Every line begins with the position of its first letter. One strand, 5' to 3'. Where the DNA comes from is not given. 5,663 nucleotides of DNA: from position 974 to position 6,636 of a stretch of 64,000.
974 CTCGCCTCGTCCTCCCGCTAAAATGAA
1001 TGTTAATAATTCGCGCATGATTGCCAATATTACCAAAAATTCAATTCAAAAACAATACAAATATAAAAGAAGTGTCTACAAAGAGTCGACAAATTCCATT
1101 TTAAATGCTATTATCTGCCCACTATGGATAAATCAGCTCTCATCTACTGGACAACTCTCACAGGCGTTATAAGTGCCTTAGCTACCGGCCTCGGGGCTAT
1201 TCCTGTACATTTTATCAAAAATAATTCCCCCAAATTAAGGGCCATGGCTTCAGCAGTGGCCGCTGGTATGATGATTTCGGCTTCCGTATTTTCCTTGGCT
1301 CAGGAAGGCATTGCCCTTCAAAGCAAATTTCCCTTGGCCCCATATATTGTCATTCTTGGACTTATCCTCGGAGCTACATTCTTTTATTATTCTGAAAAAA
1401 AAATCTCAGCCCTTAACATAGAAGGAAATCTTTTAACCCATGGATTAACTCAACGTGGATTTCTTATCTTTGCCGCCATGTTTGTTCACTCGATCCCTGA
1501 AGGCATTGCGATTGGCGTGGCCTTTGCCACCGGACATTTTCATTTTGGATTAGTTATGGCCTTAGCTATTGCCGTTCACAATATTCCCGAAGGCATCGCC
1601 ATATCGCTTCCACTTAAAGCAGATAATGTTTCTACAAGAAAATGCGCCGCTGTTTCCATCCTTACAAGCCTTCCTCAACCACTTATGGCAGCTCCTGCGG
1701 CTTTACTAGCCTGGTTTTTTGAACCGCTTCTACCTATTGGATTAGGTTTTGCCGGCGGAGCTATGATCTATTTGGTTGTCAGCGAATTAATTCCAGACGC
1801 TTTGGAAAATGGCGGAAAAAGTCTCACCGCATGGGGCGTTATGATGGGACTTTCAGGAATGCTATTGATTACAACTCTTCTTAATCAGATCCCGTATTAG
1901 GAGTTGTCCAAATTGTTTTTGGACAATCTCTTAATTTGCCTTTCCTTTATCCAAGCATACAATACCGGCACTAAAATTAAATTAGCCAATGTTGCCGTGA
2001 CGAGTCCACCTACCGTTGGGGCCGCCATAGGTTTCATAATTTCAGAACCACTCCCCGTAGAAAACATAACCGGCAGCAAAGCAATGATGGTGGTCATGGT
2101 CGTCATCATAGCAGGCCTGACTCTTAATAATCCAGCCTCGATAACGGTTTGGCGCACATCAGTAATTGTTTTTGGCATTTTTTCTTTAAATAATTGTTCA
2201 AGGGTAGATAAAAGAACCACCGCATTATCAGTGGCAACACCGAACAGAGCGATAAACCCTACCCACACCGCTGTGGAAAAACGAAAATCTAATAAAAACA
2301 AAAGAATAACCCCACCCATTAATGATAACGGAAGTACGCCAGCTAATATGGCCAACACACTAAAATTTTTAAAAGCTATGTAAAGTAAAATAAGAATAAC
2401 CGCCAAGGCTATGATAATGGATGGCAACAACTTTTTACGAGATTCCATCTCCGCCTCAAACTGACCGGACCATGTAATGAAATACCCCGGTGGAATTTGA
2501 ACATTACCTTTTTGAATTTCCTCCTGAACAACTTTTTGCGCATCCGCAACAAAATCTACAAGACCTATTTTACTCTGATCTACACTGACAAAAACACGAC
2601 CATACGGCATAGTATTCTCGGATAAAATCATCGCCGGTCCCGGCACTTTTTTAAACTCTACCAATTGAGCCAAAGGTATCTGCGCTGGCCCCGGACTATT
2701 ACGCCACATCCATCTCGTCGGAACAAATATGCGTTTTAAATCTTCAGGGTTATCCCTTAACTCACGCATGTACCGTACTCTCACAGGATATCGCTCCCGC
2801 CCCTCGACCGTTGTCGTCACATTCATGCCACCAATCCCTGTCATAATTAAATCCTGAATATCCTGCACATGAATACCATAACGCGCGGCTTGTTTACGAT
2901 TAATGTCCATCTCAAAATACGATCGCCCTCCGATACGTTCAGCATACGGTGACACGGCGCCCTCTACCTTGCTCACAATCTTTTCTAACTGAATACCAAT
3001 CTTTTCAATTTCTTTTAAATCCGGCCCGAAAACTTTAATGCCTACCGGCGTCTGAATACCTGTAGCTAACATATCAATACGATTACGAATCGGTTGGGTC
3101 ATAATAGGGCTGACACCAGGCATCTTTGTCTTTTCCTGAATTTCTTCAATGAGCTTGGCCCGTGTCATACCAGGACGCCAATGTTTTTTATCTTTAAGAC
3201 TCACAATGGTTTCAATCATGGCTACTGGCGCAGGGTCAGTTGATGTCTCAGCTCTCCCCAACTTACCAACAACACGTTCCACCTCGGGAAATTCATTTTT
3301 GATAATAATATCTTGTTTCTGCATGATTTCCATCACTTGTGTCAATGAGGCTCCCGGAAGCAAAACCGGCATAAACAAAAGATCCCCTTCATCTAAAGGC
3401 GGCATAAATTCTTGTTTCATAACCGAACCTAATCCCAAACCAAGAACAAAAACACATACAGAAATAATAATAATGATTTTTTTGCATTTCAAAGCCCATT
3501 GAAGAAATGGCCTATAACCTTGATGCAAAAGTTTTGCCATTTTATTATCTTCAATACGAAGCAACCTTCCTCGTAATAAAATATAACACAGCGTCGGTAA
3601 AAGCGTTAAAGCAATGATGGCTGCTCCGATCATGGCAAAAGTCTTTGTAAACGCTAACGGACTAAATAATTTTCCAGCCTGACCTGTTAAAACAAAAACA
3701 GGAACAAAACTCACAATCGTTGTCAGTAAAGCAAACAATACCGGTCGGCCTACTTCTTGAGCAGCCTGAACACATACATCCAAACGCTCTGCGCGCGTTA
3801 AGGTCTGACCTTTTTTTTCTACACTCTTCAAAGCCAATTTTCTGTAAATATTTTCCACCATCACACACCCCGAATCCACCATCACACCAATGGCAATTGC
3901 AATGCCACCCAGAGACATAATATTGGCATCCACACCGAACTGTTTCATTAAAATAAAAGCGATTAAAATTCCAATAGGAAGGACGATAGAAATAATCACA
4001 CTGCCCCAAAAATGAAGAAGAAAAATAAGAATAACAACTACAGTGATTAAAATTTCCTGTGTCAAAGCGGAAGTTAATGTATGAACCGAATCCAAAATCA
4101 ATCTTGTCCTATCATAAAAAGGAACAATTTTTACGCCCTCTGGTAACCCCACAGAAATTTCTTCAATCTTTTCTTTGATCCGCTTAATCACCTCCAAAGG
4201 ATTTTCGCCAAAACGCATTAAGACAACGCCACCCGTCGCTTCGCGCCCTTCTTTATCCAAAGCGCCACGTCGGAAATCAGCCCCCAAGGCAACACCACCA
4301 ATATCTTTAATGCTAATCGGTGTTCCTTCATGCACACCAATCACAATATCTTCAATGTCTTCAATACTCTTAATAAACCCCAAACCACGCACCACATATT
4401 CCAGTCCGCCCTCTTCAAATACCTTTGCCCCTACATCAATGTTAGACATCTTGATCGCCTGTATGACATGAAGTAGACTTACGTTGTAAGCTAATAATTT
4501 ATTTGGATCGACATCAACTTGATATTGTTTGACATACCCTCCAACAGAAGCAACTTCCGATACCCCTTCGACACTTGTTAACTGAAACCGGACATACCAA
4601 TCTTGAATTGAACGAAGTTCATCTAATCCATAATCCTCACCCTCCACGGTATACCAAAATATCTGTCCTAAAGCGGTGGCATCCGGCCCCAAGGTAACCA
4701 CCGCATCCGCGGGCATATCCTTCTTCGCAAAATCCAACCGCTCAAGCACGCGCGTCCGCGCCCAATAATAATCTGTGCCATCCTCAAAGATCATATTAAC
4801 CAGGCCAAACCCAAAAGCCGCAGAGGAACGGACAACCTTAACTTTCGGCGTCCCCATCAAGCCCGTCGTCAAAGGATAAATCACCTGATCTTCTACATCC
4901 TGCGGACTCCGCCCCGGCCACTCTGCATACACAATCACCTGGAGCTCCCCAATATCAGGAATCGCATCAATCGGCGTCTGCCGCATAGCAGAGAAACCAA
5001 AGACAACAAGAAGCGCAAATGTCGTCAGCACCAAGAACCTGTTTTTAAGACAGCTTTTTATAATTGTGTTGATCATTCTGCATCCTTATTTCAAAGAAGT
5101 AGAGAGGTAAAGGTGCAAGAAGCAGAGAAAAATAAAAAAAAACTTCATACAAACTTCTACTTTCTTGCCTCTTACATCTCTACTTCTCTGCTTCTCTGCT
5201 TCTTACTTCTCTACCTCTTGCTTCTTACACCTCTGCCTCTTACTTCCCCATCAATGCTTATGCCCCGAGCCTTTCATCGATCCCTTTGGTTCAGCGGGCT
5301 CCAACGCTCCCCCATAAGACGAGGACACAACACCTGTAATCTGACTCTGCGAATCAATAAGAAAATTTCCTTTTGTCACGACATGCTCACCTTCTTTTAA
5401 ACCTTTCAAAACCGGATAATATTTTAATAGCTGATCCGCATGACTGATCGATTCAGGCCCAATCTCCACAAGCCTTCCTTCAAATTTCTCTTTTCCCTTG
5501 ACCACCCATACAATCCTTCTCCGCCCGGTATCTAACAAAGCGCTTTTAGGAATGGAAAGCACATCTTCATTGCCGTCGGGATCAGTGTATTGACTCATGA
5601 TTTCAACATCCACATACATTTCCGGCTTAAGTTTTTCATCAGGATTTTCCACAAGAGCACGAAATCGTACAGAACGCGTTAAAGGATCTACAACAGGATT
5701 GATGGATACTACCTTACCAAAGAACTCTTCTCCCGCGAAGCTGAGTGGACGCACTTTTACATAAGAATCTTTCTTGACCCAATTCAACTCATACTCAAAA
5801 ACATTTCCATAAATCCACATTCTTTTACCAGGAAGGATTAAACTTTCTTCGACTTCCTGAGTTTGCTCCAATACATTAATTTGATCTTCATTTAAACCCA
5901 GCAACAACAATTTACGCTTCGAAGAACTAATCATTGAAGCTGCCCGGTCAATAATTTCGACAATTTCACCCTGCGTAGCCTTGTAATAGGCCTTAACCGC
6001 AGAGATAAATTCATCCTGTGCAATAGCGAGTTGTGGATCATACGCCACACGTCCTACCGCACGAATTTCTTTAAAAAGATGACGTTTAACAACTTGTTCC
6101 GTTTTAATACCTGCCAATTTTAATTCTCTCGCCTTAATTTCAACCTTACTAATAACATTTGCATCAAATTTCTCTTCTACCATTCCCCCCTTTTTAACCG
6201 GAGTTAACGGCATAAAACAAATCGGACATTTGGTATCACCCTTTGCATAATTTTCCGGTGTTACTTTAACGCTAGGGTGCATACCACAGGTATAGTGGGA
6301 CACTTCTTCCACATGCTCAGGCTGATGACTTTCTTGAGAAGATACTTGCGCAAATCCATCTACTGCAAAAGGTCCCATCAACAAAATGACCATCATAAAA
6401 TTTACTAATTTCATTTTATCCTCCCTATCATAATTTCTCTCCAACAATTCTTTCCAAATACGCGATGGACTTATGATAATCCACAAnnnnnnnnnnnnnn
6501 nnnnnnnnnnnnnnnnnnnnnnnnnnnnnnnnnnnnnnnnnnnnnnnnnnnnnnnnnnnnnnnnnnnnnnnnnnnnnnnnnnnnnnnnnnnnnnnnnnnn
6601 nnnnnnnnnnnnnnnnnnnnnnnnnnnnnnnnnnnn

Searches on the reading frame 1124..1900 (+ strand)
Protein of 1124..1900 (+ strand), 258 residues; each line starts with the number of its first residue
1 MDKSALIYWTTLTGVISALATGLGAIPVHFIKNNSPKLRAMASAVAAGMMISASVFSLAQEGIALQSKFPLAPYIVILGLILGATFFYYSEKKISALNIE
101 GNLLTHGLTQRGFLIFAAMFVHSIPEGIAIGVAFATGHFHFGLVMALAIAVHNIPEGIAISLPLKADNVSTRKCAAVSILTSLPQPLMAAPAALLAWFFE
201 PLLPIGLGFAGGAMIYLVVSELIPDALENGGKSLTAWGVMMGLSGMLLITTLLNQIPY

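Call 43: search_protein_families(library=pfam, proteins=[window:1124-1900:+], max_evalue=0.00001)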
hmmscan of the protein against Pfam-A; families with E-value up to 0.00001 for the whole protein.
window:1124-1900:+ (258 aa): 1 family
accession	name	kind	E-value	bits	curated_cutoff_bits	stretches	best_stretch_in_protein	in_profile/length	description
PF02535.28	Zip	-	2.8e-18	66.7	35.1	1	105-249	171-322/323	ZIP Zinc transporter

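Call 48: find_encoding_contigs(protein=window:1124-1900:+, flank=10000, max_places=5)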
Protein window:1124-1900:+ (258 aa): 1 contig read that carries it; 1 place shown.
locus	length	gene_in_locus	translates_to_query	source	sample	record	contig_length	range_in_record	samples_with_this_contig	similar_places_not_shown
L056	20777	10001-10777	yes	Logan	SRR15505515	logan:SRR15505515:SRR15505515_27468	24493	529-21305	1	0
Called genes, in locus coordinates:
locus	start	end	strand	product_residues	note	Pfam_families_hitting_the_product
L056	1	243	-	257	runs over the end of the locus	?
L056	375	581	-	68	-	-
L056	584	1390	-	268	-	PF04055:Radical_SAM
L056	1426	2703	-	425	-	PF01979:Amidohydro_1, PF07969:Amidohydro_3 (weak), PF12890:DHOase, PF07969:Amidohydro_3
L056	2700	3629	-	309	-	PF02729:OTCace_N, PF00185:OTCace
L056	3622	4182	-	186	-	PF00156:Pribosyltran, PF14681:UPRTase (weak)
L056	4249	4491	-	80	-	PF07798:CCDC90-like (weak)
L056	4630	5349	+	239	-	-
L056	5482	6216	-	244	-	-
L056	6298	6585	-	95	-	PF10387:DUF2442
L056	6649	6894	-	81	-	PF15731:MqsA_antitoxin (weak)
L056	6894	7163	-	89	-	PF24732:ParE_like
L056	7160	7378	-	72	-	-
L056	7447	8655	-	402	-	PF12242:Eno-Rase_NADH_b, PF12241:Enoyl_reductase, PF07055:Eno-Rase_FAD_bd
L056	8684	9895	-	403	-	PF00483:NTP_transferase, PF12804:NTP_transf_3 (weak), PF24894:Hexapep_GlmU, PF25084:LbH_EIF2B, PF25087:GMPPB_C, PF25247:LbH_GLGC (weak)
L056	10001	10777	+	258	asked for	PF02535:Zip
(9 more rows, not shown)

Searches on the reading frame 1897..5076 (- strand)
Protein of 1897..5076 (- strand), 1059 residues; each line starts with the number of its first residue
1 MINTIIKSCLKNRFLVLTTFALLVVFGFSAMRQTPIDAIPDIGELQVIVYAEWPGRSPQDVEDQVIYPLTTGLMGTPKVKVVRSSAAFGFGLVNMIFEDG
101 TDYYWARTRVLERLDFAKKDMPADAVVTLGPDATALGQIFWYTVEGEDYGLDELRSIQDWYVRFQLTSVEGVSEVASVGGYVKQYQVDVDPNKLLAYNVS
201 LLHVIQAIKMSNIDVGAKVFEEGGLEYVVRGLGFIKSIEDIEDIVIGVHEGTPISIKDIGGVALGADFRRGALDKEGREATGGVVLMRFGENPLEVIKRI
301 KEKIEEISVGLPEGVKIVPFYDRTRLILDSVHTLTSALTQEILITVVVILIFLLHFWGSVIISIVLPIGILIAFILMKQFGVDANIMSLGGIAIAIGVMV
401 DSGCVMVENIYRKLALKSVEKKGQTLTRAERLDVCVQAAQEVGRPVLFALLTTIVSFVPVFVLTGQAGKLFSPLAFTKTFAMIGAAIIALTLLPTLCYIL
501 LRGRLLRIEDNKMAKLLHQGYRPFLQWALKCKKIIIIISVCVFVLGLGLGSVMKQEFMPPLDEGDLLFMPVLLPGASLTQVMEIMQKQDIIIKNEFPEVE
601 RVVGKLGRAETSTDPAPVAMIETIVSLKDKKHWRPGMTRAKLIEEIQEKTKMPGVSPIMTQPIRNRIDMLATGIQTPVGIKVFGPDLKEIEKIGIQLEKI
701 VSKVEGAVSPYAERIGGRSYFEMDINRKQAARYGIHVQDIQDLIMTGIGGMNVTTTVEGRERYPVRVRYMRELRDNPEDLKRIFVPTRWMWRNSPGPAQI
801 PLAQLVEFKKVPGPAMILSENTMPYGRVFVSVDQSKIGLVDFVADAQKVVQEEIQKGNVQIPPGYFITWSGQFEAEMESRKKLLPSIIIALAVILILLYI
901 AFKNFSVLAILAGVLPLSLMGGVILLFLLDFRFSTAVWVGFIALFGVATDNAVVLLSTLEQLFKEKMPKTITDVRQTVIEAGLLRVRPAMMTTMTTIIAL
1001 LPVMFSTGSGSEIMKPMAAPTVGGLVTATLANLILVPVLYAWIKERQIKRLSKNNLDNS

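Call 43: search_protein_families(library=pfam, proteins=[window:1897-5076:-], max_evalue=0.00001)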
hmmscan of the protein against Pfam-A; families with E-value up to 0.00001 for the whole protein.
window:1897-5076:- (1059 aa): 2 families
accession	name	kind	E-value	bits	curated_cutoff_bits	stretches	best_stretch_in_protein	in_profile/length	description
PF00873.25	ACR_tran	-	4e-223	743.6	28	1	6-1043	2-1020/1021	AcrB/AcrD/AcrF family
PF02355.23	SecD_SecF_C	-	1.2e-06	28.5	20.5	1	880-1045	30-188/189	Protein export membrane protein SecD/SecF, C-terminal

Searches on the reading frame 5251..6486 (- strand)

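Call 43: search_protein_families(library=pfam, proteins=[window:5251-6486:-], max_evalue=0.00001)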
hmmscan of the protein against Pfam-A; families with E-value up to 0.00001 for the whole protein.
window:5251-6486:- (411 aa): 2 families
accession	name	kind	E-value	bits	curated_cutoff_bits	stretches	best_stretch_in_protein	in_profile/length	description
PF16576.10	HlyD_D23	-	3.1e-25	89.2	30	1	221-292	143-214/214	Barrel-sandwich domain of CusB or HlyD membrane-fusion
PF13437.12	HlyD_3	-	6.8e-06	27.2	22.2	0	217-288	30-105/106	HlyD family secretion protein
